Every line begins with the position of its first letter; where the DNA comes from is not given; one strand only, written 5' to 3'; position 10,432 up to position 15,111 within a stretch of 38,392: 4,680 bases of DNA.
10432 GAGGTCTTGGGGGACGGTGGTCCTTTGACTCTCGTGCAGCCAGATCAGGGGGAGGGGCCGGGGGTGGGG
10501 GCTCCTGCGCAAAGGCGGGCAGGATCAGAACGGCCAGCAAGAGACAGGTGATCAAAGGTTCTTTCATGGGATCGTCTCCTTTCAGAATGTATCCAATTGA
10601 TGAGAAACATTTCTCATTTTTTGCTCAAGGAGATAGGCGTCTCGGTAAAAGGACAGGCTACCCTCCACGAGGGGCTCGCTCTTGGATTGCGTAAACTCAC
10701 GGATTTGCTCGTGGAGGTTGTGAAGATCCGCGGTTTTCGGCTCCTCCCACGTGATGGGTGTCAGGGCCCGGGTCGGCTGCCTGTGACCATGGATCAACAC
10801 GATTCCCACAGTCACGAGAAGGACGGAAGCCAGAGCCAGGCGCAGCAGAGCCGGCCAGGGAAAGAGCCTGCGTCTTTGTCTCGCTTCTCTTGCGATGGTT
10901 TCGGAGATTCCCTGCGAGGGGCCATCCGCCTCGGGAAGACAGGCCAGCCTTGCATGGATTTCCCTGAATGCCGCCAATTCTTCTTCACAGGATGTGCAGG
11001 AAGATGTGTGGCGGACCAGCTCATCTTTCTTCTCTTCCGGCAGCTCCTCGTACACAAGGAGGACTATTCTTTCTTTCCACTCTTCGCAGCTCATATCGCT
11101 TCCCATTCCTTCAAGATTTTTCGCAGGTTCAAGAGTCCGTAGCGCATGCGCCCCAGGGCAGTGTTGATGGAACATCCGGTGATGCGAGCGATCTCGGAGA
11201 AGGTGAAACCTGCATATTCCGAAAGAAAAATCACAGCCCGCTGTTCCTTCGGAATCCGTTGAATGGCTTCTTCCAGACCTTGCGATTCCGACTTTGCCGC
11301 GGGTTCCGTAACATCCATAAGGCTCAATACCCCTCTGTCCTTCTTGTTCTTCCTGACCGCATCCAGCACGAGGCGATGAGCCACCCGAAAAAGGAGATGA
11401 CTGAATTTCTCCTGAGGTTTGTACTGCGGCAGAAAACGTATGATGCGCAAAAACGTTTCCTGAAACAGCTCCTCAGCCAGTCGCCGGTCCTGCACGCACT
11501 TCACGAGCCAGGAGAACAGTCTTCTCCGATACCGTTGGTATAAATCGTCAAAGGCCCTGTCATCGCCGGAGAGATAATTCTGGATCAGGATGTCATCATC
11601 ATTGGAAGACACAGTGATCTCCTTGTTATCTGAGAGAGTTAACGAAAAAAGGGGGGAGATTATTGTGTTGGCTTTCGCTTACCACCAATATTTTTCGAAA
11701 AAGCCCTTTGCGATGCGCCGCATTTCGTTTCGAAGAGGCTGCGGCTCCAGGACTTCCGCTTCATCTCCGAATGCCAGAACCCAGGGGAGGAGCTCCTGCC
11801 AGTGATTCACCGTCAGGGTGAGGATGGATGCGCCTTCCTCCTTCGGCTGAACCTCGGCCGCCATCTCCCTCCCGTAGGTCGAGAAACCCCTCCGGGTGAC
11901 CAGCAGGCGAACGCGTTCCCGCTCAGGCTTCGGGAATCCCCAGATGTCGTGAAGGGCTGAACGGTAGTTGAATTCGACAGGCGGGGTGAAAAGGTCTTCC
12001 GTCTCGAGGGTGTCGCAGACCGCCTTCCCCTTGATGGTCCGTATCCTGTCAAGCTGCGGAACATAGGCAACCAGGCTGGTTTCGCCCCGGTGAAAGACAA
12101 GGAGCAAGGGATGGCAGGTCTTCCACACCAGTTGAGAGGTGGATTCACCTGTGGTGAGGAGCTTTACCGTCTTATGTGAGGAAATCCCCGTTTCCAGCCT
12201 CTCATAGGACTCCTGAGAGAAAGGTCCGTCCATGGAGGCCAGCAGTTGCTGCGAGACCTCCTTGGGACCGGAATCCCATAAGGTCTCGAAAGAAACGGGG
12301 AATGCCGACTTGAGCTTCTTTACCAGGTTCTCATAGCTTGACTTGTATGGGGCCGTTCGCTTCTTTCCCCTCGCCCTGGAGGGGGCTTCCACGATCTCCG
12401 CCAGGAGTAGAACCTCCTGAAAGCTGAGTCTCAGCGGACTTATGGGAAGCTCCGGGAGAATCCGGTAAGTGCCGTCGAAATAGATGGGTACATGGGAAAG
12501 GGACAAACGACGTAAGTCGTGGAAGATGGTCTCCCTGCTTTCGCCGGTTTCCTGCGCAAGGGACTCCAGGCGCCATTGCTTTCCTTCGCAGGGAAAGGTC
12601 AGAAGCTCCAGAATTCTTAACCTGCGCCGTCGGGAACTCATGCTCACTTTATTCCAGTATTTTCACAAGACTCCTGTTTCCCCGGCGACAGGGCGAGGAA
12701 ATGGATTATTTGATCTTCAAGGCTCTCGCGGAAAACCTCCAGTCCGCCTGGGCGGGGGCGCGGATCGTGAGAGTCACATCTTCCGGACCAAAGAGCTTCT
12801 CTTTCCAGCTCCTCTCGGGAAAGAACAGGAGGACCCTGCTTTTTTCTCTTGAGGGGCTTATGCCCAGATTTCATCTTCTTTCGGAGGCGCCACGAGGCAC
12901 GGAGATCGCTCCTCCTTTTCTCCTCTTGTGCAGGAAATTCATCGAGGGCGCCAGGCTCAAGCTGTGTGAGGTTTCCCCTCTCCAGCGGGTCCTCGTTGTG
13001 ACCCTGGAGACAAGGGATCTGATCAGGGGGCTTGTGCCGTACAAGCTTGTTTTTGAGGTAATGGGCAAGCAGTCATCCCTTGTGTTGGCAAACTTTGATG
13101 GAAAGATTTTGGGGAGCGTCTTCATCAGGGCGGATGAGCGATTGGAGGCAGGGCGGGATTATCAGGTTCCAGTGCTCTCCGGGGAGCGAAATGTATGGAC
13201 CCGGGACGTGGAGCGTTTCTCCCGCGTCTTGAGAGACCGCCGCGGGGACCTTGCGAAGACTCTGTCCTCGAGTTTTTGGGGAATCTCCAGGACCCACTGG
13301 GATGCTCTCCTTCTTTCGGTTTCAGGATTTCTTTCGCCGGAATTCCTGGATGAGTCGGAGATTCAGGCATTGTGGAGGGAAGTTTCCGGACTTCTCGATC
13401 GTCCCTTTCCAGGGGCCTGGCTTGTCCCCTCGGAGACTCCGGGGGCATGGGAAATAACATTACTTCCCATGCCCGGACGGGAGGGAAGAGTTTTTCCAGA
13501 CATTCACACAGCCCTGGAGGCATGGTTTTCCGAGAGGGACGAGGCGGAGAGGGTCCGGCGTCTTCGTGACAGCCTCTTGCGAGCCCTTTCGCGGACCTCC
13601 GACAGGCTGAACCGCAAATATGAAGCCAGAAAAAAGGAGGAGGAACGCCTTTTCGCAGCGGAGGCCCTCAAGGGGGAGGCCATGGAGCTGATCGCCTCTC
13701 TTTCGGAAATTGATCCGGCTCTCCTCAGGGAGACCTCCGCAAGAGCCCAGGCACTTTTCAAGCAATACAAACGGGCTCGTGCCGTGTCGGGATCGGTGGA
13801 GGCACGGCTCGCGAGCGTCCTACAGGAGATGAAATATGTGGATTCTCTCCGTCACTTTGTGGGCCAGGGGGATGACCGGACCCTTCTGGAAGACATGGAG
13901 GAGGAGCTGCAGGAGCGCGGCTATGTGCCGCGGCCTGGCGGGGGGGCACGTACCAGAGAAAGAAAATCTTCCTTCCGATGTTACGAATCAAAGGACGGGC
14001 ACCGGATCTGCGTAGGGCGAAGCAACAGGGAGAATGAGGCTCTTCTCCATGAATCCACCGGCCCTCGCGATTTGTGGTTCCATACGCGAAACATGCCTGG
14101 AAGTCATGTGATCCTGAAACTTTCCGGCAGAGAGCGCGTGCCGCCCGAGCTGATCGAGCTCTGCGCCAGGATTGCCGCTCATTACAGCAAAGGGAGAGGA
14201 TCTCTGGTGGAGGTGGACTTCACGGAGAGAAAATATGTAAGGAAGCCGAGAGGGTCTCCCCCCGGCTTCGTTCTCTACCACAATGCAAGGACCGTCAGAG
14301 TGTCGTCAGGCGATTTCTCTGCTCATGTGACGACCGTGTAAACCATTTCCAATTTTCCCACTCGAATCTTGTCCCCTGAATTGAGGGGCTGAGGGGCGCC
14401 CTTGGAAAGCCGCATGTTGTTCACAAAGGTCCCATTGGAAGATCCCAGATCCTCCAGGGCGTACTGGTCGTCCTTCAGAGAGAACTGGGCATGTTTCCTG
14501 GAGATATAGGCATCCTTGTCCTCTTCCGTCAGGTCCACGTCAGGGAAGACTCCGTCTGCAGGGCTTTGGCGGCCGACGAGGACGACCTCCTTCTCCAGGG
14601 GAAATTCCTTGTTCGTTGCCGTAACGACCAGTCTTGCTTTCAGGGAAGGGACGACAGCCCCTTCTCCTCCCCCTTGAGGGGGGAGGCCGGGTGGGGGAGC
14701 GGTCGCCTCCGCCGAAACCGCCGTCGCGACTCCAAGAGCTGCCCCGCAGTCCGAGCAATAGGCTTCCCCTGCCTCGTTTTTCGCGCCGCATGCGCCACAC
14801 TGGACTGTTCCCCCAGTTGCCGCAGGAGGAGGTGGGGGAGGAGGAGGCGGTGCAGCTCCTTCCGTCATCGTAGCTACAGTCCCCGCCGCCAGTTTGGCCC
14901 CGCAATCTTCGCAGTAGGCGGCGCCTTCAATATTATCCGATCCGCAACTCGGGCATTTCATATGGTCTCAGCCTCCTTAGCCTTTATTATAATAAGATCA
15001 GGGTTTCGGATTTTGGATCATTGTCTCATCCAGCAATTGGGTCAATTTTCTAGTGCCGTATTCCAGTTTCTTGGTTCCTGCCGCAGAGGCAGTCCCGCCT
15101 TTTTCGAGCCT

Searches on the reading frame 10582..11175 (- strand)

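Call 107: search_protein_families(library=pfam, proteins=[window:10582-11175:-], max_evalue=0.001)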
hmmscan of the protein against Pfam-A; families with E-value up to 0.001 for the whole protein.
window:10582-11175:- (197 aa): 1 family
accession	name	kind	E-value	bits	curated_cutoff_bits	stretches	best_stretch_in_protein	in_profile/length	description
PF13490.11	zf-HC2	-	0.00017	22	22.2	1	30-63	1-34/35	Putative zinc-finger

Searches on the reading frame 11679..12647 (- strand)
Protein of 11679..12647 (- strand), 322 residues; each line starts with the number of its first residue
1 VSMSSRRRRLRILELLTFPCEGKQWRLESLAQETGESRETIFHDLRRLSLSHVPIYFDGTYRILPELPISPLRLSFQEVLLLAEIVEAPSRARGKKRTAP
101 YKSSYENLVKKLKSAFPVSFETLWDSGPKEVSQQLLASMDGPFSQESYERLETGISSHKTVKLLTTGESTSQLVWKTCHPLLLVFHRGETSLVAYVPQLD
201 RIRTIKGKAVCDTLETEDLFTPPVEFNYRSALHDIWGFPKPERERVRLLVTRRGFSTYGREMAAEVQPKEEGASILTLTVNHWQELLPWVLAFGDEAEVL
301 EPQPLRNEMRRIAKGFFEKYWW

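Call 107: search_protein_families(library=pfam, proteins=[window:11679-12647:-], max_evalue=0.001)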
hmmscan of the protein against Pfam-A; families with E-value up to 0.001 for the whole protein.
window:11679-12647:- (322 aa): 1 family
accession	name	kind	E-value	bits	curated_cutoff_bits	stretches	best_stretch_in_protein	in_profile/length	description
PF25583.1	WCX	-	1e-15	58.2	23.9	1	243-314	2-73/76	WCX domain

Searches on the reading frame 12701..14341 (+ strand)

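Call 44: search_protein_families(library=pfam, proteins=[window:12701-14341:+], max_evalue=0.001)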
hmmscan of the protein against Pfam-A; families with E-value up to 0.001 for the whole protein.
window:12701-14341:+ (546 aa): 3 families
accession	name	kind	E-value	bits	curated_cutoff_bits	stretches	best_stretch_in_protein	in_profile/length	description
PF05833.16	NFACT_N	-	5.3e-47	161.1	31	2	2-323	1-336/456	NFACT N-terminal and middle domains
PF05670.18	NFACT-R_1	-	9.6e-12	45.9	29.8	1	425-516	2-96/112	NFACT protein RNA binding domain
PF18297.6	NFACT-R_2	-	3.6e-07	30.7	26.9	1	431-510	7-82/104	NFACT protein RNA binding domain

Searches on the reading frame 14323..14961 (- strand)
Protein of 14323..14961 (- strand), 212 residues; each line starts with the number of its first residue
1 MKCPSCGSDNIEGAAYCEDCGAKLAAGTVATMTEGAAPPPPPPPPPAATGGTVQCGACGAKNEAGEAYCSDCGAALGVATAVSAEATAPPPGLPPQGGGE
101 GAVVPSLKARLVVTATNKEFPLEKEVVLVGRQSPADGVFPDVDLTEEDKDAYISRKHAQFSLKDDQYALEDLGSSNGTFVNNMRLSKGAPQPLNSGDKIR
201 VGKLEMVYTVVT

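Call 107: search_protein_families(library=pfam, proteins=[window:14323-14961:-], max_evalue=0.001)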
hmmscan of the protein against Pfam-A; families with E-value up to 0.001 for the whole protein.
window:14323-14961:- (212 aa): 9 families
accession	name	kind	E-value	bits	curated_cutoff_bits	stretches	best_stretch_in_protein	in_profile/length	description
PF00498.31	FHA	-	2.4e-18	66.7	20.7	1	127-202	1-67/67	FHA domain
PF16697.10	Yop-YscD_cpl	-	1.2e-11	45.2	33.2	1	117-207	9-89/94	Inner membrane component of T3SS, cytoplasmic domain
PF24463.1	DUF7577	-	1.1e-10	41.3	28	1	51-76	1-26/27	Domain of unknown function (DUF7577)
PF12773.13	DZR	-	3.7e-10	40.2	27.3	1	3-73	1-45/45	Double zinc ribbon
PF13240.11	Zn_Ribbon_1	-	4.5e-10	39.4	25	2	2-24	1-23/23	zinc-ribbon domain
PF07191.17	Zn_ribbon_6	-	1.7e-05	25.1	25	0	50-84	14-47/67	Double zinc ribbon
PF13248.11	Zn_ribbon_3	-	3.3e-05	23.6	27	0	2-24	4-26/26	zinc-ribbon domain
PF08271.17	Zn_Ribbon_TF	-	0.00012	22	29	0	1-24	1-29/43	TFIIB zinc-binding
PF18912.6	DZR_2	-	0.00014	22.1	27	0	2-24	9-31/56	Double zinc ribbon domain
